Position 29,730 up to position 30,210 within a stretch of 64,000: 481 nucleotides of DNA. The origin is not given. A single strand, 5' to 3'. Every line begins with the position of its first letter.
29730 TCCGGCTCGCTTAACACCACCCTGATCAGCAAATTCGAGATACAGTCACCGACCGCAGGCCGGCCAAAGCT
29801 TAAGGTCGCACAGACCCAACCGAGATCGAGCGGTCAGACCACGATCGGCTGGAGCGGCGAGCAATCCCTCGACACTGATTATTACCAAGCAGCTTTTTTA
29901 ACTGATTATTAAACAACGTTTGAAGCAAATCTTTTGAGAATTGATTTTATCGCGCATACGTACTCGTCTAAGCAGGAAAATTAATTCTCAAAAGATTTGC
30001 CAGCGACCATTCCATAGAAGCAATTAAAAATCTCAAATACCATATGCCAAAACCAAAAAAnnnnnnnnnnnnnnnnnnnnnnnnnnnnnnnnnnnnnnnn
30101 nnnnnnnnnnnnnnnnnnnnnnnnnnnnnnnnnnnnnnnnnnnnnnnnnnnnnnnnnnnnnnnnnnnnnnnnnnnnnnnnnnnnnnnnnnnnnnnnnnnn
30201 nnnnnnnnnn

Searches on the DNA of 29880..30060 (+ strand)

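Call 25: search_rna_families(source=window, start=29880, end=30060, threshold=evalue, max_evalue=10)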
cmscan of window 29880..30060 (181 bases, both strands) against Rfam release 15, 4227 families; matches with E-value up to 10: 34.
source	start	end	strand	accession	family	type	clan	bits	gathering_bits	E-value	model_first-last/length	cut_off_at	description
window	29924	30001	+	RF04145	MIR8706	Gene; miRNA;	-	25.6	95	0.0039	1-101/101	no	MIR8706 microRNA precursor family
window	29922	30003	+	RF00900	mir-255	Gene; miRNA;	-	25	50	0.012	1-59/59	no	mir-255 microRNA precursor family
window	29909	30018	-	RF03669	mir-2767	Gene; miRNA;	-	23.5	69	0.015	1-80/80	no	mir-2767 microRNA precursor family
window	29925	30000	+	RF03669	mir-2767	Gene; miRNA;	-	23.2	69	0.019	18-64/80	no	mir-2767 microRNA precursor family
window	29925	30000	-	RF03664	MIR6288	Gene; miRNA;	-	22.8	74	0.016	1-92/92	no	MIR6288 microRNA precursor family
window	29926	29999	+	RF00956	MIR1444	Gene; miRNA;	-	22.3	80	0.032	1-85/85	no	MIR1444 microRNA precursor family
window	29924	30001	-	RF04145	MIR8706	Gene; miRNA;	-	21.4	95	0.048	1-101/101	no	MIR8706 microRNA precursor family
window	29921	30002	-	RF04130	MIR7996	Gene; miRNA;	-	20.8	119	0.09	1-190/190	no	MIR7996 microRNA precursor family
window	29925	30000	-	RF04278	MIR4372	Gene; miRNA;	CL00145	19.8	100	0.3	20-104/123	no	MIR4372 microRNA precursor family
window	29920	30001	-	RF00900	mir-255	Gene; miRNA;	-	19.6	50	0.28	1-59/59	no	mir-255 microRNA precursor family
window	29927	29998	-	RF03956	mir-737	Gene; miRNA;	-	19.6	60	0.68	1-63/63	no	mir-737 microRNA precursor family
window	29925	30000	+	RF03880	mir-1684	Gene; miRNA;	-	18.7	60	0.18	1-87/87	no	mir-1684 microRNA precursor family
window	29920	30005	-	RF04003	mir-4841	Gene; miRNA;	-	17.8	100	0.46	1-86/86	no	mir-4841 microRNA precursor family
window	29926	29999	-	RF00721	MIR475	Gene; miRNA;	-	17.6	70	0.65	1-128/128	no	MIR475 microRNA precursor family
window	29933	29992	-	RF01363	CRISPR-DR50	Gene; CRISPR;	-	17.6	47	2.7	1-46/46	no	CRISPR RNA direct repeat element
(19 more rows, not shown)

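Call 31: build_rna_model(alignment_id=A1, structure=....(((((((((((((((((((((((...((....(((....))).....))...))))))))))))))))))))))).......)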
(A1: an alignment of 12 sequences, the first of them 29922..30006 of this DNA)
Model R1 built from alignment A1 (12 sequences, 86 columns); structure: as given.
model positions 85; base pairs 28; branch points 0; effective number of sequences 2.19; information 0.669 bits per position. Calibrated on 0.2 Mb of random sequence (short: E-values are rough).
structure used (alignment columns):
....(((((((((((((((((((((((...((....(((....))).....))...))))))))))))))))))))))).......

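Call 32: search_with_rna_model(model_id=R1, sources=[window, L001, L002, L007, L008, L009, L010, L013, L014, L018], max_evalue=10)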
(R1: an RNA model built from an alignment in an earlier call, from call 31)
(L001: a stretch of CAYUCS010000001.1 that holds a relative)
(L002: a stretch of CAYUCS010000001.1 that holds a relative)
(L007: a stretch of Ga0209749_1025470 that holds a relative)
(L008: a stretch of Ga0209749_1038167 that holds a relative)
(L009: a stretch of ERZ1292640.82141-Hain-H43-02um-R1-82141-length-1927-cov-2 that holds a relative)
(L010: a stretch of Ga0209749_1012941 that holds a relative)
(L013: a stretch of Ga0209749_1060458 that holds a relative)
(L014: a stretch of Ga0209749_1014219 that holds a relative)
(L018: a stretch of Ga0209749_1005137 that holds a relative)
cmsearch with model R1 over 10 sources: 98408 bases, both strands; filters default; matches with E-value up to 10: 17.
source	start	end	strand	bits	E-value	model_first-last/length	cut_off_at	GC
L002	195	279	-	94.4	1.6e-21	1-85/85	no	0.38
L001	6721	6805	+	92.4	5.3e-21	1-85/85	no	0.41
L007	1555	1639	+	92.1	6.4e-21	1-85/85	no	0.46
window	37538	37622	+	92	6.5e-21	1-85/85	no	0.45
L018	4836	4920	+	91.5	9e-21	1-85/85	no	0.38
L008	124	208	-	90.8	1.4e-20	1-85/85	no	0.34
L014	1259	1344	+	90.4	1.7e-20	1-85/85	no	0.47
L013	531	615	-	90.2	1.9e-20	1-85/85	no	0.47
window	29922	30006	+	89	4e-20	1-85/85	no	0.36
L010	2299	2383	-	88.8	4.4e-20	1-85/85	no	0.48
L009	705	789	-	83.1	1.3e-18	1-85/85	no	0.39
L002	198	282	+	49.2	6.4e-10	1-85/85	no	0.36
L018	4833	4917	-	46.3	3.6e-09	1-85/85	no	0.36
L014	1256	1341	-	43.9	1.5e-08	1-85/85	no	0.49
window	29919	30003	-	43.4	1.9e-08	1-85/85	no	0.34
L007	1552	1636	-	42.3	3.8e-08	1-85/85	no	0.48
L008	127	211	+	40.6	1e-07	1-85/85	no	0.36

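Call 33: search_with_rna_model(model_id=R1, source=window, filters=off, max_evalue=10)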
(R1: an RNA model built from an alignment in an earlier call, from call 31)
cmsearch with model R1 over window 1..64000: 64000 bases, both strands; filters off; matches with E-value up to 10: 19.
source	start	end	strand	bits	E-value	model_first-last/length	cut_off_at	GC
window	37538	37622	+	92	4.3e-21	1-85/85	no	0.45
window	29922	30006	+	88.9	2.6e-20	1-85/85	no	0.36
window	37535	37619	-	44.3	7.3e-09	1-85/85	no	0.48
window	29919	30003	-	43.4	1.3e-08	1-85/85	no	0.34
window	59142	59197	+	20.4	0.0098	1-85/85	no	0.38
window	59138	59195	-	20.1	0.012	1-85/85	no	0.38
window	44015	44058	+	16.4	0.1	1-85/85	no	0.41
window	44010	44057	-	15.8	0.15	1-85/85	no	0.38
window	3442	3474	+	12.9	0.83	1-85/85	no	0.36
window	3439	3471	-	12.5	1.1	1-85/85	no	0.39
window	54084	54126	+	11.8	1.6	1-85/85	no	0.4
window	57771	57809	+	11.8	1.6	1-85/85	no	0.15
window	54082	54122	-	11.5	1.9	1-85/85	no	0.37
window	11885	11938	+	11.4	2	1-85/85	no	0.26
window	57768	57806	-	11.3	2.1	1-85/85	no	0.13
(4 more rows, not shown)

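Call 38: search_with_rna_model(model_id=R1, sources=[L019, L020, L021], max_evalue=1)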
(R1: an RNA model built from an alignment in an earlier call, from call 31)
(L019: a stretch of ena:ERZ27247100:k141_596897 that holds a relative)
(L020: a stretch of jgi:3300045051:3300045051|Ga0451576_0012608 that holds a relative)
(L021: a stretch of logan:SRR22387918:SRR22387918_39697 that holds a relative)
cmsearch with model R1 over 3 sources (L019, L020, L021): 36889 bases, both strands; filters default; matches with E-value up to 1: 1.
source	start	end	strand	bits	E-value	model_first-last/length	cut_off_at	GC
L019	1124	1208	+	90.2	7.1e-21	1-85/85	no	0.47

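Call 56: search_with_rna_model(model_id=R1, sources=[L022, L023, L024], max_evalue=10, filters=off, show_alignments=4)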
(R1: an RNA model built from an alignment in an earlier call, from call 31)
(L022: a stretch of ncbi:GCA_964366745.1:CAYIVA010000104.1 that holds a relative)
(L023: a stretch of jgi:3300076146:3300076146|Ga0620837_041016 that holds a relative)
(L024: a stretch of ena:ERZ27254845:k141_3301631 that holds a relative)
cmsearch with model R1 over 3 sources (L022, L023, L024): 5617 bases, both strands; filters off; matches with E-value up to 10: 14.
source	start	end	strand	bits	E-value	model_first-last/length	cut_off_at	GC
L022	2698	2782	-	83.1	7.4e-20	1-85/85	no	0.39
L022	2701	2785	+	43.6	9.8e-10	1-85/85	no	0.39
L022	2786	2831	-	12.1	0.12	1-85/85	no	0.41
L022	2789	2834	+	11.7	0.14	1-85/85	no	0.46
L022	1485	1585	+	9.4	0.57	1-85/85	no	0.56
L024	979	1027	+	7.9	1.3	1-85/85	no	0.59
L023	1049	1087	+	7.4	1.9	1-85/85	no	0.49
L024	977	1023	-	7.1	2.2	1-85/85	no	0.57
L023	1046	1084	-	6.7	2.8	1-85/85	no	0.46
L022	2327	2349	+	5.5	5.7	1-85/85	no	0.39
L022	855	947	-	5.3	6.5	1-85/85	no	0.33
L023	1355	1386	+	5.2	7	1-85/85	no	0.34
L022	672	713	+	4.6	9.7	1-85/85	no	0.21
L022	987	1075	+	4.6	9.9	1-85/85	no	0.51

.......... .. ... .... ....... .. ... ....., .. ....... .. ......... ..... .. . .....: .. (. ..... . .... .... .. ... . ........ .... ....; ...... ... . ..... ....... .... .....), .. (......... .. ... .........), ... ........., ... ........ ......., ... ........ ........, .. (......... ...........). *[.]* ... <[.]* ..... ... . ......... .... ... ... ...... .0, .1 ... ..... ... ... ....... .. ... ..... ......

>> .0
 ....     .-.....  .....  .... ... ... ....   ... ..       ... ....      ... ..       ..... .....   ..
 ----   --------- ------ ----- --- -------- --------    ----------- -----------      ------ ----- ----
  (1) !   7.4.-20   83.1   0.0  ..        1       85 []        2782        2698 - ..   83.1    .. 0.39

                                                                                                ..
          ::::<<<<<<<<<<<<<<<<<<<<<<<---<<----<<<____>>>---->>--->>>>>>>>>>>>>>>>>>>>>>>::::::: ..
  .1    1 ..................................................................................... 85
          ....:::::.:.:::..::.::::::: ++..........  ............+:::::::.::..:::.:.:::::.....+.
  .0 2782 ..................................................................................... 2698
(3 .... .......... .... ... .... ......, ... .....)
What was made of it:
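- Tried and rejected: Relatives of the second lineage at the clpB site (L023, L024): no element (call 56).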

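Call 68: search_with_rna_model(model_id=R1, sources=[L025, L027, L028, L030], max_evalue=1, show_alignments=6)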
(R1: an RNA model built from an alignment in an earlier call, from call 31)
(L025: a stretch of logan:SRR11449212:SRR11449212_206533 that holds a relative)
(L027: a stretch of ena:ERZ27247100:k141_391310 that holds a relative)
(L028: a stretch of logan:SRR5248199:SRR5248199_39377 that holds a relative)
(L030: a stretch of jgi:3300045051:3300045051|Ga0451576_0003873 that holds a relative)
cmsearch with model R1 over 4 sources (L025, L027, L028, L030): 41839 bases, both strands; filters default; matches with E-value up to 1: 3.
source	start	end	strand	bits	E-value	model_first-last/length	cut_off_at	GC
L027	9041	9125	-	88.8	1.9e-20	1-85/85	no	0.48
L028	3288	3372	-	88.8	1.9e-20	1-85/85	no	0.48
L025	2446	2495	-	30.8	1.4e-05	36-85/85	5'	0.48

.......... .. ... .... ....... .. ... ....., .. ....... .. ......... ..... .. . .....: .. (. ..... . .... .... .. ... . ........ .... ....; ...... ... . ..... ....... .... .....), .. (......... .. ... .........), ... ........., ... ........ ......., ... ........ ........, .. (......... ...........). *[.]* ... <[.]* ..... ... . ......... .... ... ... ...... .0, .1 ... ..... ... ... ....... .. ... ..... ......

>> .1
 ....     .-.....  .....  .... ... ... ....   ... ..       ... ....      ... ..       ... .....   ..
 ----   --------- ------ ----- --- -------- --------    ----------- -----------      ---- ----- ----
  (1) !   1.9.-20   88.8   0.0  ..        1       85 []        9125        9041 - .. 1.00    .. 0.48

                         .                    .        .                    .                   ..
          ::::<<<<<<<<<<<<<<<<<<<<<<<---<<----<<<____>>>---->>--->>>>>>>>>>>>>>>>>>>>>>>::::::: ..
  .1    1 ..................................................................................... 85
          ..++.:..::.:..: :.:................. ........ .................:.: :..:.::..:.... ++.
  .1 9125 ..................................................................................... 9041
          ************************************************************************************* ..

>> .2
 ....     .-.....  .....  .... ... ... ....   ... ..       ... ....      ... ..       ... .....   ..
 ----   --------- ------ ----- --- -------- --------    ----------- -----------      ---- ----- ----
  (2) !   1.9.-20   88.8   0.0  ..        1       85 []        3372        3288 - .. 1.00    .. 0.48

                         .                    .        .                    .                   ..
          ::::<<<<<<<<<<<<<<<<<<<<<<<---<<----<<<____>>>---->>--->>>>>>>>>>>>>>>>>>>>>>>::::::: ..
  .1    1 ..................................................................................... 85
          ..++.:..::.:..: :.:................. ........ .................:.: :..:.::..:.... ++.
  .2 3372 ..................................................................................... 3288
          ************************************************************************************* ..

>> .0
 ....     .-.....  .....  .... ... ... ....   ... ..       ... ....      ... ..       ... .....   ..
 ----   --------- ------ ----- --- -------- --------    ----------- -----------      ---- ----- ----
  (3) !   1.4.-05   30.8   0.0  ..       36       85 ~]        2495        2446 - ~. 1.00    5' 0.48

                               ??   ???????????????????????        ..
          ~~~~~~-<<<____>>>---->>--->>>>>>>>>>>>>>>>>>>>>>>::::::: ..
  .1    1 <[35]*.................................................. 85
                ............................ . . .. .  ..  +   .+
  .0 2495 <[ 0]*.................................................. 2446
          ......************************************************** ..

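Call 83: search_with_rna_model(model_id=R1, sources=[L031], max_evalue=1, filters=off)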
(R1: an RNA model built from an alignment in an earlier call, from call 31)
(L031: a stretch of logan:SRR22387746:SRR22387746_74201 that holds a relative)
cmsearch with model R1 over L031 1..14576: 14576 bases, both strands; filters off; matches with E-value up to 1: 11.
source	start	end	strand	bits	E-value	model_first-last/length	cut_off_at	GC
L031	4071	4171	-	23.4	0.00038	24-59/85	no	0.34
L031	2036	2095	-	21.2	0.0014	1-85/85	no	0.38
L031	8395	8435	-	18.3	0.008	1-85/85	no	0.46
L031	2041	2096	+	17.9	0.01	1-85/85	no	0.39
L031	8398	8438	+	17.1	0.015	1-85/85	no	0.41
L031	14463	14509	+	15.2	0.047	1-85/85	no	0.6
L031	4093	4152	+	13.6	0.12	1-85/85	no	0.3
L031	14460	14506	-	11.7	0.39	1-85/85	no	0.64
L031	9629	9661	-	10.8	0.67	1-85/85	no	0.67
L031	10356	10428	-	10.7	0.67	1-85/85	no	0.63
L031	9632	9664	+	10.7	0.68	1-85/85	no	0.61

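Call 86: search_with_rna_model(model_id=R1, source=L031, start=4000, end=4260, max_evalue=1, filters=off, show_alignments=2)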
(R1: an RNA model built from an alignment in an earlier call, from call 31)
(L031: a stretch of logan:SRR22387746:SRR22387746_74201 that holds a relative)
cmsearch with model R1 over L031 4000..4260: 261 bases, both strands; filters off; matches with E-value up to 1: 2.
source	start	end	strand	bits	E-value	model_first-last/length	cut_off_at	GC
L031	4071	4171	-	23.4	6.8e-06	24-59/85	no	0.34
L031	4093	4152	+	13.6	0.0022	1-85/85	no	0.3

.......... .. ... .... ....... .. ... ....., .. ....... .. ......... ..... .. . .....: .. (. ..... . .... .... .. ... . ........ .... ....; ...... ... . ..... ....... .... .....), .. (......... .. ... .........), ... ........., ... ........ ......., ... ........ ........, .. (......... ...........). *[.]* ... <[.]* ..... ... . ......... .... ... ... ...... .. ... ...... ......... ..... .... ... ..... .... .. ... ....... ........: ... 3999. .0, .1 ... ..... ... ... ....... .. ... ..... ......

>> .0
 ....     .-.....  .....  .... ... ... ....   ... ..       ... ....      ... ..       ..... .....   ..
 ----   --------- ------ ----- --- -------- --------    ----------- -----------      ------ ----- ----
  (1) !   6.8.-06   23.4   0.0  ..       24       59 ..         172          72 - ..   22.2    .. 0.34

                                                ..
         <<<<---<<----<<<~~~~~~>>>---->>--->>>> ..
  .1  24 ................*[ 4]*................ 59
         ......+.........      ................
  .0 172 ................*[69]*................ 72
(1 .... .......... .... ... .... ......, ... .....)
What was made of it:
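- On dif / Xer site: The element is multi-copy, and in L031 the halves are split by 69 nt (call 86).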
